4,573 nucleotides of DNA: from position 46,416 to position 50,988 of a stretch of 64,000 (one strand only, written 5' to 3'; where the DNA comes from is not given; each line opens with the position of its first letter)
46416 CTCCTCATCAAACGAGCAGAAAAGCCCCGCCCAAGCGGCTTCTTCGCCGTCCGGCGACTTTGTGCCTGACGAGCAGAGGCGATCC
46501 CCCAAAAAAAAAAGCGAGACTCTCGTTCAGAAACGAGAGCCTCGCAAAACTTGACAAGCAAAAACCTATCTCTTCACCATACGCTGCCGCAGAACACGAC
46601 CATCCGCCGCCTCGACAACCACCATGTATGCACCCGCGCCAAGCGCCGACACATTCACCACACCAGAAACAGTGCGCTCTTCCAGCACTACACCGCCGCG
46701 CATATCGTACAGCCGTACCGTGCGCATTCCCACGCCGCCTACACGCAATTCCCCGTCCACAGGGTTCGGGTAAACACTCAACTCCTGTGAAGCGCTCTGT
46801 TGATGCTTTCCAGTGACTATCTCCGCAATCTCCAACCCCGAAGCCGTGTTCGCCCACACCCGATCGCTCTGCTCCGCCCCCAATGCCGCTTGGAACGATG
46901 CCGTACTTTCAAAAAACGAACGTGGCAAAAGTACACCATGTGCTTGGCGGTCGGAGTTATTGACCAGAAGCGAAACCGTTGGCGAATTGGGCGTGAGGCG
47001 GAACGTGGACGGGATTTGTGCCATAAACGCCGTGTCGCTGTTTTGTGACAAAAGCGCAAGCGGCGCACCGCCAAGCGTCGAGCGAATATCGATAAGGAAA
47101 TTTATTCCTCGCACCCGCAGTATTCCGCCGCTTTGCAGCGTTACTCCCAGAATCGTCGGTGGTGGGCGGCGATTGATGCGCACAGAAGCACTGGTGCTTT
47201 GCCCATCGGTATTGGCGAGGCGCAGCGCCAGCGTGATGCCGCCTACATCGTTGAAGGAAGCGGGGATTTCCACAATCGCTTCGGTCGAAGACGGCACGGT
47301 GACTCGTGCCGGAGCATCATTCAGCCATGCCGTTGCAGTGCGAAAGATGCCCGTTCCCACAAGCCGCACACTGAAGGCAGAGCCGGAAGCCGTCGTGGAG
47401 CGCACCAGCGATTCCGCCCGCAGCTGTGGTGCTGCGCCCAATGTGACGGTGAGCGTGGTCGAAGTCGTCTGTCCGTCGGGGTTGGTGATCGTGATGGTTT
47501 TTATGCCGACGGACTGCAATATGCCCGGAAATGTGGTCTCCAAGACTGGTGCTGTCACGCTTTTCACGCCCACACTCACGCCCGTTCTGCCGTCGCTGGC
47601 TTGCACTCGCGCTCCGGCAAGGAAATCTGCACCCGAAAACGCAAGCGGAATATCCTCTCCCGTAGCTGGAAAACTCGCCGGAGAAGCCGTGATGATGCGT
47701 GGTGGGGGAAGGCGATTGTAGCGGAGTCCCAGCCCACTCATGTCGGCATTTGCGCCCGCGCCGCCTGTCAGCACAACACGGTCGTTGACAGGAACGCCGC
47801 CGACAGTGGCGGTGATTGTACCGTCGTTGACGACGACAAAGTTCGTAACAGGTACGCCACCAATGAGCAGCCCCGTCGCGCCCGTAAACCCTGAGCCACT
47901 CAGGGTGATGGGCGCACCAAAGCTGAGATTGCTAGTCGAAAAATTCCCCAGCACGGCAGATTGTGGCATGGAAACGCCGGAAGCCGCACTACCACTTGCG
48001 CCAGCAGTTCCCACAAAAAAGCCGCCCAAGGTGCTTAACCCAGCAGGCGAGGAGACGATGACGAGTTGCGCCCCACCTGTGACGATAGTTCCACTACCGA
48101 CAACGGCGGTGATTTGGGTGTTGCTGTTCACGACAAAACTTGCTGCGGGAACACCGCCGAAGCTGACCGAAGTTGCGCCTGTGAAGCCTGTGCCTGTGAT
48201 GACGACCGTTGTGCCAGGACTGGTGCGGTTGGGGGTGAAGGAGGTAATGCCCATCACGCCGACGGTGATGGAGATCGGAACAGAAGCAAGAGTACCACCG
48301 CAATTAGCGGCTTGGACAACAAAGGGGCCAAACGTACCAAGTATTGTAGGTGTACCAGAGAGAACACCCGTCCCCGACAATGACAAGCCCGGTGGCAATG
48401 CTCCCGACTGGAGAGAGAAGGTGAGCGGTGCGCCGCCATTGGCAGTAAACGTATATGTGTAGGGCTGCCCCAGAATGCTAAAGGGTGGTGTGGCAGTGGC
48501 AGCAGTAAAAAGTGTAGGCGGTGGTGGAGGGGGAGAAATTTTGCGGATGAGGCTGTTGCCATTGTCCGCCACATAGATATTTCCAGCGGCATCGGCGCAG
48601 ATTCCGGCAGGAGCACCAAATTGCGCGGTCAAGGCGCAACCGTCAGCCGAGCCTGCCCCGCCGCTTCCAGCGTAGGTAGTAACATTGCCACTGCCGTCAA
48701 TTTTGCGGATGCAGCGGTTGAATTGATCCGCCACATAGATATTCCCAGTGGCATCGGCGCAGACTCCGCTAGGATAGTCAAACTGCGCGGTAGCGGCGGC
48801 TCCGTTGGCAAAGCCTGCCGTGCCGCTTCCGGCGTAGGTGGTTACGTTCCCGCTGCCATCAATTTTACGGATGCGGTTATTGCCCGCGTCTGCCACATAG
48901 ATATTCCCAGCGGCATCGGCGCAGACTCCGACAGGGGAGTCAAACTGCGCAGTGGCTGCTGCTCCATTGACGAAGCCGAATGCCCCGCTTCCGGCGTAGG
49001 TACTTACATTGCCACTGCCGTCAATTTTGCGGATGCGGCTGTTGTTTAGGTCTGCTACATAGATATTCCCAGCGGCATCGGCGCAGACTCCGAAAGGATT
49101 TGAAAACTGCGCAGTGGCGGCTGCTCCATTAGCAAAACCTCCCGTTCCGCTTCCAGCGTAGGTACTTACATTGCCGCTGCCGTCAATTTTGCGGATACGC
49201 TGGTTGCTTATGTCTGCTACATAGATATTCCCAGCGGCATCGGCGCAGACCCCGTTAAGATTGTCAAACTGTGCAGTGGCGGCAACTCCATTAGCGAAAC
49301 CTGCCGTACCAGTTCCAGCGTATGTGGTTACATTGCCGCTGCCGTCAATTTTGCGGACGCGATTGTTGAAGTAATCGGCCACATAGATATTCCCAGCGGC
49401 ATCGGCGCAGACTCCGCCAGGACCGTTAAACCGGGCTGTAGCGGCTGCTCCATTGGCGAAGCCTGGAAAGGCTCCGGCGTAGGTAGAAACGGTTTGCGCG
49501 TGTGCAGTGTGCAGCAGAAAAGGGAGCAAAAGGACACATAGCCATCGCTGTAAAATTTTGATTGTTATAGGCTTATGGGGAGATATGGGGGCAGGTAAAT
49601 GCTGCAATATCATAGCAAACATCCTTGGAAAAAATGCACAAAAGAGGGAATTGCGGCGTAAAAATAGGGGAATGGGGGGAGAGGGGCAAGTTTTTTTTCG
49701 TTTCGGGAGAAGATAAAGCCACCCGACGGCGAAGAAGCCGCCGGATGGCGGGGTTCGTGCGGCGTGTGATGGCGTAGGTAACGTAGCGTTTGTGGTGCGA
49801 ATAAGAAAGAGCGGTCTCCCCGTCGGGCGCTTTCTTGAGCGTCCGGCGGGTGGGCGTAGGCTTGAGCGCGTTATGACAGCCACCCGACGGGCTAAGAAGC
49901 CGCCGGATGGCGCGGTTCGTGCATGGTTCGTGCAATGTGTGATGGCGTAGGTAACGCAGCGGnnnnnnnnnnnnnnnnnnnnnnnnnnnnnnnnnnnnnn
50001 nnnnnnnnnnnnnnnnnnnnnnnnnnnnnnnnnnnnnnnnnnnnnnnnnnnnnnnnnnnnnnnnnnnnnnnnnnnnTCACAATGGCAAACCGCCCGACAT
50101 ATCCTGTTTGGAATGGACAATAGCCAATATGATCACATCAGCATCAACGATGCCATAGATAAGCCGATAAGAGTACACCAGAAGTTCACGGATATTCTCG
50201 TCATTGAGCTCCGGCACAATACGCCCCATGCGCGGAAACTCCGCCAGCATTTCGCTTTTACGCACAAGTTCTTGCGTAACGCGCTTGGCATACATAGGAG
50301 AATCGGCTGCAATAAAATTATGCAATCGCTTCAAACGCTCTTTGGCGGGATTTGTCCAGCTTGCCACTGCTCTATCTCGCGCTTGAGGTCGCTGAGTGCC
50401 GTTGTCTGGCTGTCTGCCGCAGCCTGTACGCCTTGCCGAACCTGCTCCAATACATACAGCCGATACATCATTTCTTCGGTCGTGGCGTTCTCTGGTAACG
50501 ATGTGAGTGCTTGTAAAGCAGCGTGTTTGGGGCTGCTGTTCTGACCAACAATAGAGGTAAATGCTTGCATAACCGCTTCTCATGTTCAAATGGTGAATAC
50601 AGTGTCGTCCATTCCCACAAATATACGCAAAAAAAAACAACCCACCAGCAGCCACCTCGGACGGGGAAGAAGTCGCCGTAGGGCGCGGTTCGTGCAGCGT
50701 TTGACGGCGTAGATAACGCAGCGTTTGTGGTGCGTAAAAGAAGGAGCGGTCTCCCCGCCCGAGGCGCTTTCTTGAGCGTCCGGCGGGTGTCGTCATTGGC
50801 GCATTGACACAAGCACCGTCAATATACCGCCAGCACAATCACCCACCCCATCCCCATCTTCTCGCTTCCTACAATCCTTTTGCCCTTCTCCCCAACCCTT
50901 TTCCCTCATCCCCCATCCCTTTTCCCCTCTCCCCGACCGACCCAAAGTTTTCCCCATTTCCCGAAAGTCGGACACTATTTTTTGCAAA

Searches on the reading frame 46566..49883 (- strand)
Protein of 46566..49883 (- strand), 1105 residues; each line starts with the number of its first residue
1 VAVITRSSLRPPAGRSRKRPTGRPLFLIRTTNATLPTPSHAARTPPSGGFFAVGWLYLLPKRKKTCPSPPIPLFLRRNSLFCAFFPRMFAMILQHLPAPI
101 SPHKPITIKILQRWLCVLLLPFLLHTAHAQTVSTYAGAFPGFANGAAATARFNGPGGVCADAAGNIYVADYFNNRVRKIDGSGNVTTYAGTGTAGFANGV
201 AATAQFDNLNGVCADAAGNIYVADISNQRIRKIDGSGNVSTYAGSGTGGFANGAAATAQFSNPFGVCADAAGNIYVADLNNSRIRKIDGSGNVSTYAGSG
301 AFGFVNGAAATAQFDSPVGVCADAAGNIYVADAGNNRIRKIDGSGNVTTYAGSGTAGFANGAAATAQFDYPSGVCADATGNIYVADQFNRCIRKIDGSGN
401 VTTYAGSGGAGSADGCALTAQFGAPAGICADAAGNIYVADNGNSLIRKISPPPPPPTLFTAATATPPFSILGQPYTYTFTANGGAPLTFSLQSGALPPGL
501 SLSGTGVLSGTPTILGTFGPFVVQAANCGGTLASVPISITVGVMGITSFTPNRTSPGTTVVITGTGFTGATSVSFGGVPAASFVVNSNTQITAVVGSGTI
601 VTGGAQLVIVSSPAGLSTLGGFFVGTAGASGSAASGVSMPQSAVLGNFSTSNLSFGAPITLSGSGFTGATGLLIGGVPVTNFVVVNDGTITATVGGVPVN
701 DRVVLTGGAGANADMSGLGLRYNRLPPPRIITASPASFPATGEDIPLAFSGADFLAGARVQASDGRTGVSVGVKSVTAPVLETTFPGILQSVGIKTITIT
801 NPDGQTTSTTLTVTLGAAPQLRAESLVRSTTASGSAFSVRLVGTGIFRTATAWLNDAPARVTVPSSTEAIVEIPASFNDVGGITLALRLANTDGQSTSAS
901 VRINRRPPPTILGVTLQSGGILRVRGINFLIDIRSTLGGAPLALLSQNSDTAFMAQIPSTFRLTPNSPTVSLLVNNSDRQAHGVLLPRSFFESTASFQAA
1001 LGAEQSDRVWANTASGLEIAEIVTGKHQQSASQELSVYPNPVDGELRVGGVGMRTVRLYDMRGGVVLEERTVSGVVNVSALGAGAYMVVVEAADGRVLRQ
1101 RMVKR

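Call 11: search_protein_families(library=pfam, proteins=[window:46566-49883:-])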
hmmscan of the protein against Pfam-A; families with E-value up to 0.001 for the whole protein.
window:46566-49883:- (1105 aa): 7 families
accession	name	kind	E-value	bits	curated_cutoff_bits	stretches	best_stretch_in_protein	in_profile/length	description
PF01436.27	NHL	-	1.5e-40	135.7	20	5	314-340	1-27/28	NHL repeat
PF25021.1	TEN_NHL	-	3.8e-23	82.5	27.1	0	253-300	134-179/357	Teneurin NHL domain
PF24684.1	Vgb_lyase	-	4e-12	46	50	0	315-450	97-208/290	Virginiamycin B lyase family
PF08450.18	SGL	-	1.7e-11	44.6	26.3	0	329-402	149-217/246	SMP-30/Gluconolactonase/LRE-like region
PF18962.6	Por_Secre_tail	-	9.6e-07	29.5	27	1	1037-1099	1-71/75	Secretion system C-terminal sorting domain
PF22701.2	Mala_s_1-like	-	1.1e-05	25.7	27.5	0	213-277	94-146/195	Mal s 1 allergenic protein-like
PF06739.17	SBBP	-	9.4e-05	22.7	20.5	0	369-385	13-29/38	Beta-propeller repeat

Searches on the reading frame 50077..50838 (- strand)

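Call 11: search_protein_families(library=pfam, proteins=[window:50077-50838:-])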
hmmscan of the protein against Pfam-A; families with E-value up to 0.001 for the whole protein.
window:50077-50838:- (253 aa): 1 family
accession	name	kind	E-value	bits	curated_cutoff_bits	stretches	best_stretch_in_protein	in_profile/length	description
PF05016.21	ParE_toxin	-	1.5e-17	64.4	23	1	160-247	2-89/89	ParE toxin of type II toxin-antitoxin system, parDE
